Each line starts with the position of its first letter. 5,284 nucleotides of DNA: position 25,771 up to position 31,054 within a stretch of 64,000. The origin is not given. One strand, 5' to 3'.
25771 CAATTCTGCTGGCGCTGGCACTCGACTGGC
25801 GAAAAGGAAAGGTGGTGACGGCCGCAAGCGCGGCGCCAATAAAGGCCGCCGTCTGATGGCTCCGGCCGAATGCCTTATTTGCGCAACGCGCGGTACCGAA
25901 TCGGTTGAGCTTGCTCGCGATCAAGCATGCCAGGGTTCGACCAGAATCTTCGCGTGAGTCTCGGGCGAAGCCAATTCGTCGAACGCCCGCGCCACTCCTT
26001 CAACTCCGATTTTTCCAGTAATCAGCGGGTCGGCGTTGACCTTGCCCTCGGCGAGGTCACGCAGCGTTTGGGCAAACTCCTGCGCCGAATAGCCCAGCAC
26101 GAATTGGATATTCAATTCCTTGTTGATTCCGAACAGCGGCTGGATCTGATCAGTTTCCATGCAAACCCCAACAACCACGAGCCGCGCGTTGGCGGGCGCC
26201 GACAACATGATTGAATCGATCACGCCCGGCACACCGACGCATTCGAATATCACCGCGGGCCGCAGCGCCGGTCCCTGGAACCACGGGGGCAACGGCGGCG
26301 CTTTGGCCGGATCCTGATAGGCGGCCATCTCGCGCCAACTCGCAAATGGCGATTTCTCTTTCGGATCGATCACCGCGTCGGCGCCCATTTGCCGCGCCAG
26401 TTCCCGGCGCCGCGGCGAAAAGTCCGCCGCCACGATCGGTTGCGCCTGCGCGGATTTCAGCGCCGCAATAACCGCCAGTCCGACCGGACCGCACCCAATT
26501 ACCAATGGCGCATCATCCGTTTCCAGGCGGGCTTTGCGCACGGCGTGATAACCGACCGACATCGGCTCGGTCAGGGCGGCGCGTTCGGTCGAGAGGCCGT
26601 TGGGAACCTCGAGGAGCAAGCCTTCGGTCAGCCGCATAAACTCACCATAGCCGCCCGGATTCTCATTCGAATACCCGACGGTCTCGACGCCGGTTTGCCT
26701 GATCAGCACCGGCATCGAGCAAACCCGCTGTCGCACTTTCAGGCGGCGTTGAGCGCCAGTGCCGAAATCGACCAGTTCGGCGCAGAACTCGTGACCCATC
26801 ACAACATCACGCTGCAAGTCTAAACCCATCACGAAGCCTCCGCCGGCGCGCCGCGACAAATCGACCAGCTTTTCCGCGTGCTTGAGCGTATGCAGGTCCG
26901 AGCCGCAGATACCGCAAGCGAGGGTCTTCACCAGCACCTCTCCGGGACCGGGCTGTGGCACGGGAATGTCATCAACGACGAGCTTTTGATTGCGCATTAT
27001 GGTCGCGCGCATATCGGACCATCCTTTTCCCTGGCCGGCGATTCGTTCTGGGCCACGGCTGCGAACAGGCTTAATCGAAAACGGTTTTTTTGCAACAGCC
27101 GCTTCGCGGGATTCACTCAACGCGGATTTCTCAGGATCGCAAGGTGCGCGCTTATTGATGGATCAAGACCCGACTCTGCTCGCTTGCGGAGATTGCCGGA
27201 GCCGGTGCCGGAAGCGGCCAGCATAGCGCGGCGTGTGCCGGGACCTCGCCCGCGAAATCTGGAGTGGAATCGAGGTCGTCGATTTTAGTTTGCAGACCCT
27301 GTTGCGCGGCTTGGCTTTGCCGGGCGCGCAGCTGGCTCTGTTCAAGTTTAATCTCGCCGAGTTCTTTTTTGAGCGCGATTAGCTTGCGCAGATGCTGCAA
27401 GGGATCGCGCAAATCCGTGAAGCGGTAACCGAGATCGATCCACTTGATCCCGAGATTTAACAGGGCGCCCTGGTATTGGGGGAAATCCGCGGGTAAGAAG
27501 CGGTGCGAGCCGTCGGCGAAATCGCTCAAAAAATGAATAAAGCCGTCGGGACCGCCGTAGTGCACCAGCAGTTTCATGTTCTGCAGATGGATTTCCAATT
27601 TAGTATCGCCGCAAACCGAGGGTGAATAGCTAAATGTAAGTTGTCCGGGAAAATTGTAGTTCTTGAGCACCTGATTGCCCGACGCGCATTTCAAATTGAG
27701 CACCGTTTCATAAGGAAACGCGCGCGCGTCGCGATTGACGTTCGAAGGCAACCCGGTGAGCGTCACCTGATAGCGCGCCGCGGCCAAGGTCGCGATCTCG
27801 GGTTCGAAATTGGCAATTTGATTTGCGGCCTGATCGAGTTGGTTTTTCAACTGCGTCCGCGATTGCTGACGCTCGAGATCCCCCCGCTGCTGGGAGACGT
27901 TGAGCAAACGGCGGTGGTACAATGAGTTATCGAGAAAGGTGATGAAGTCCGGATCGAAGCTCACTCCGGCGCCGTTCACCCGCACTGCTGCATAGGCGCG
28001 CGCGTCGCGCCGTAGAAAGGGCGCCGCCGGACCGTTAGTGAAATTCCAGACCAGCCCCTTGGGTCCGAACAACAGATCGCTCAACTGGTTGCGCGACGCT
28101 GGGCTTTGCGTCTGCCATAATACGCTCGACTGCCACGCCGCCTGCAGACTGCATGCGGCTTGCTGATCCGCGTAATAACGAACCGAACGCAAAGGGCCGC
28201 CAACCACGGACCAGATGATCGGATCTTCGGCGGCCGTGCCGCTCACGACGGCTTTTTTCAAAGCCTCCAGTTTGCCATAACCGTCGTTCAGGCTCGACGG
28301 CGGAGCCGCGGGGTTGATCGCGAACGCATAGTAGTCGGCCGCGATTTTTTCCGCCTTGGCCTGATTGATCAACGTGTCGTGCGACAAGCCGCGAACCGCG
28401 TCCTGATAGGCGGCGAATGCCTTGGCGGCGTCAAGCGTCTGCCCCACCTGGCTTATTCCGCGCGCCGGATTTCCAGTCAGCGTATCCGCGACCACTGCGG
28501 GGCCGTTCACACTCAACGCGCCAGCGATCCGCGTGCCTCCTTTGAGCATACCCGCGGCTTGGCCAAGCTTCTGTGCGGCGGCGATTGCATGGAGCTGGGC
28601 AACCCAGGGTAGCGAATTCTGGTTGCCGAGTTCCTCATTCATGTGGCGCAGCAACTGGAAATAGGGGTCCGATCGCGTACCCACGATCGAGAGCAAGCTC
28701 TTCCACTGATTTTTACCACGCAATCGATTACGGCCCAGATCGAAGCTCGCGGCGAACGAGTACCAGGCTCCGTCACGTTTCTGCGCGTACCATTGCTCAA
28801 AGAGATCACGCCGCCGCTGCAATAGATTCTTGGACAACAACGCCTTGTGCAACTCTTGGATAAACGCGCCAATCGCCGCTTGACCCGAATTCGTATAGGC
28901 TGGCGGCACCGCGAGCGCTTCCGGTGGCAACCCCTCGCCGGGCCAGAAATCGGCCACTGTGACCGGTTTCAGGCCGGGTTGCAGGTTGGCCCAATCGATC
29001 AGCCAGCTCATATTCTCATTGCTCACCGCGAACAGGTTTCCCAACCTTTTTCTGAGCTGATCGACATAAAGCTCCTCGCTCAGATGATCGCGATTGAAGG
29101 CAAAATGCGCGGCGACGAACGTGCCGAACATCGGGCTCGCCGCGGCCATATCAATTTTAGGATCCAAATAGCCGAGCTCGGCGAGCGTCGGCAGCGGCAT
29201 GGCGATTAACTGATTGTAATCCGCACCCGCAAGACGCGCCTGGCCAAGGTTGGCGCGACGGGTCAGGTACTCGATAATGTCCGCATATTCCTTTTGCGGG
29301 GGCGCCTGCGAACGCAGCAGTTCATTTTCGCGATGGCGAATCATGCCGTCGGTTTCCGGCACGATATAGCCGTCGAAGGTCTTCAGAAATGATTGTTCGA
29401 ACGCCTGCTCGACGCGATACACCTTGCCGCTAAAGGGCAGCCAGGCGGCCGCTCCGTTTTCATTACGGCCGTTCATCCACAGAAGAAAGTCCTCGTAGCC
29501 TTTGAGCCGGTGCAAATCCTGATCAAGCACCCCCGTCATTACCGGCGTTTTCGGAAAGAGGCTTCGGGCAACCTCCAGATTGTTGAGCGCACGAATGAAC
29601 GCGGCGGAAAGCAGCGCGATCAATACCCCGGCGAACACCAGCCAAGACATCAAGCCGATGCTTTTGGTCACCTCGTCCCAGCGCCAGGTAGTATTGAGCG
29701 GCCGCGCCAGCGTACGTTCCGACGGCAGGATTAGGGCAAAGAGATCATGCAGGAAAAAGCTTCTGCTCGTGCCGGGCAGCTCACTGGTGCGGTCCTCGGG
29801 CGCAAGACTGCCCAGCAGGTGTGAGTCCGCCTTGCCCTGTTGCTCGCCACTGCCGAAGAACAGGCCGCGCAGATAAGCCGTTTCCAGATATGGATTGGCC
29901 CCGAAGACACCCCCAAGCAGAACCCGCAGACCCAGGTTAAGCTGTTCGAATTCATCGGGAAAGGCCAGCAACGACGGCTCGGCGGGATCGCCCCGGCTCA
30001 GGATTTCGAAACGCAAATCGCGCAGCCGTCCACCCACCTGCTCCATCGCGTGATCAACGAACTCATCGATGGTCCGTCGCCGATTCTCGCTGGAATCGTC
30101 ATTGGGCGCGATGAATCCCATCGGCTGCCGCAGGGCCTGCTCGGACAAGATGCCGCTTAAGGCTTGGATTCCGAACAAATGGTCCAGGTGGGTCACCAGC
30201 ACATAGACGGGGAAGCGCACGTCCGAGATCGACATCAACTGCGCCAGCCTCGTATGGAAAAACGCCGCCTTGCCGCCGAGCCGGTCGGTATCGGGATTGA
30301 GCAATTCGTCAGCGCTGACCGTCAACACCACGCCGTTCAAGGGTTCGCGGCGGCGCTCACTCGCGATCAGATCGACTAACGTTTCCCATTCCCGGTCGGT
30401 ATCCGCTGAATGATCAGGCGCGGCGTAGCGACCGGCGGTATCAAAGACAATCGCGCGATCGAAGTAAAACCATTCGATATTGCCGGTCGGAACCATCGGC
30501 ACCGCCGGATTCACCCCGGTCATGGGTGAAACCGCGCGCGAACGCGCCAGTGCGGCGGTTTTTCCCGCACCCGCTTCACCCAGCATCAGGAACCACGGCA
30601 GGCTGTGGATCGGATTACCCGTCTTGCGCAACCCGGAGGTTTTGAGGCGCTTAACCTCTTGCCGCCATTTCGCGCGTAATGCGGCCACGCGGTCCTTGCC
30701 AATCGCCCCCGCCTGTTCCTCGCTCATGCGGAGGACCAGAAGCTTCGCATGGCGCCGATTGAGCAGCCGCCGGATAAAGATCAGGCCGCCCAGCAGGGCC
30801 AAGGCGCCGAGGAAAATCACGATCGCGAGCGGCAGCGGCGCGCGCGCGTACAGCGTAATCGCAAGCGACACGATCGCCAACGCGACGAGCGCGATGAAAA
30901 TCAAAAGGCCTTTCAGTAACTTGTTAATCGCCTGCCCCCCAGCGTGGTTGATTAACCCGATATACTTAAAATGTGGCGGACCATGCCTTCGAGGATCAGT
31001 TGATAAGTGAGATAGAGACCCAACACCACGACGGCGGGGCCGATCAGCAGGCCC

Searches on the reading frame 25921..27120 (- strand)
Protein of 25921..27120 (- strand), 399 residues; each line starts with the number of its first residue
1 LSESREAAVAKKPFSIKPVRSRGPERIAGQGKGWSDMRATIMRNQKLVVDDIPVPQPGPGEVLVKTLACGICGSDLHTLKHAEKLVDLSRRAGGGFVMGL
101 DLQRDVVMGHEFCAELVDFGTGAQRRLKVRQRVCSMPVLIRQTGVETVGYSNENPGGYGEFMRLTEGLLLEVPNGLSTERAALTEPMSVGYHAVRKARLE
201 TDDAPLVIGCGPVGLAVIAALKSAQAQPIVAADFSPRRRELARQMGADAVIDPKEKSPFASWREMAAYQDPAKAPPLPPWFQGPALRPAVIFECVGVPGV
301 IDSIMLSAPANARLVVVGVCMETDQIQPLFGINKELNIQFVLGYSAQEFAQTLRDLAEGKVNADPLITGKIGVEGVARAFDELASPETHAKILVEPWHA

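Call 12: search_protein_families(library=pfam, proteins=[window:25921-27120:-], max_evalue=0.001)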
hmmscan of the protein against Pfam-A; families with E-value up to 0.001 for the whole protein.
window:25921-27120:- (399 aa): 3 families
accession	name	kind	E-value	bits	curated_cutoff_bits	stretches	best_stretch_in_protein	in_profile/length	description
PF00107.32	ADH_zinc_N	-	5.9e-18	65.5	31.8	1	212-356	1-127/129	Zinc-binding dehydrogenase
PF08240.17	ADH_N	-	4e-11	43.5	23.5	1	58-173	1-103/104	Alcohol dehydrogenase GroES-like domain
PF16912.11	Glu_dehyd_C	-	0.00014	21.8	34.9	0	181-248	4-81/211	Glucose dehydrogenase C-terminus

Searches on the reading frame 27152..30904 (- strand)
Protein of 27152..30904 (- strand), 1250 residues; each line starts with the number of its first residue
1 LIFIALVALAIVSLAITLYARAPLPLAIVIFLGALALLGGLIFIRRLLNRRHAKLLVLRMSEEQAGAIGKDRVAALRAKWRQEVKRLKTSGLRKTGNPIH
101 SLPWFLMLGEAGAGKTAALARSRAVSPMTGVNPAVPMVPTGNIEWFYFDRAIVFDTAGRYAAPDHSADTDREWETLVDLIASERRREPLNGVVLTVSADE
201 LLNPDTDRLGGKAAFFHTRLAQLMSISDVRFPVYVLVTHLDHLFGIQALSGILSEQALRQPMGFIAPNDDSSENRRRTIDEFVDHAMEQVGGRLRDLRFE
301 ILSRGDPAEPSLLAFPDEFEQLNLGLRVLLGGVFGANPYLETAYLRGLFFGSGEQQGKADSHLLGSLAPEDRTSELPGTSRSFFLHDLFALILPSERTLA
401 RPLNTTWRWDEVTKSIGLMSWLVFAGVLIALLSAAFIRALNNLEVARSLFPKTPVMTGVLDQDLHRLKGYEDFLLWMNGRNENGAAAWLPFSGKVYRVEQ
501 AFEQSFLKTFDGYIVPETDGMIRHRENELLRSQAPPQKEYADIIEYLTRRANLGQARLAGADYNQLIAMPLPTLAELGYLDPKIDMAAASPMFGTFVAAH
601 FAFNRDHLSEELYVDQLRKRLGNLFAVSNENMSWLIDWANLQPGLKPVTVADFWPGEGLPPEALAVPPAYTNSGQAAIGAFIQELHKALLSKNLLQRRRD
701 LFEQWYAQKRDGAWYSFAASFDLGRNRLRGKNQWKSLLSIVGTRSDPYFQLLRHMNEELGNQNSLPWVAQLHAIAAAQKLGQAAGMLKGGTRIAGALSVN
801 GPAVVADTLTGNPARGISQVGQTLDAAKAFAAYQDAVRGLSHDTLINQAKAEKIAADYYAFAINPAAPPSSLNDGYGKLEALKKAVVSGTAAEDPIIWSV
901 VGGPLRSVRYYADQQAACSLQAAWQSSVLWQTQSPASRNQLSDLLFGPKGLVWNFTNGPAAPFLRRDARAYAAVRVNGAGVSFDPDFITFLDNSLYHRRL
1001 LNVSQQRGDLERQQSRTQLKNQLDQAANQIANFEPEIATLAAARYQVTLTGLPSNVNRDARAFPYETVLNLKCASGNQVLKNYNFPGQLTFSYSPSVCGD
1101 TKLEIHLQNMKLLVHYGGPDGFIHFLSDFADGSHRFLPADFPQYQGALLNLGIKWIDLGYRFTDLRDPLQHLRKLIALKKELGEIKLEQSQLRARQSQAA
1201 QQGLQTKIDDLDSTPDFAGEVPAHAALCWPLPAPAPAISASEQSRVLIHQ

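Call 12: search_protein_families(library=pfam, proteins=[window:27152-30904:-], max_evalue=0.001)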
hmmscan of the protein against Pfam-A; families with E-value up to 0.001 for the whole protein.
window:27152-30904:- (1250 aa): 1 family
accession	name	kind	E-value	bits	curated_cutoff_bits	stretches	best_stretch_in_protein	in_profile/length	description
PF14331.11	IcmF-related_N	-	1e-51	176.2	25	1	169-419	4-257/259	IcmF-related N-terminal domain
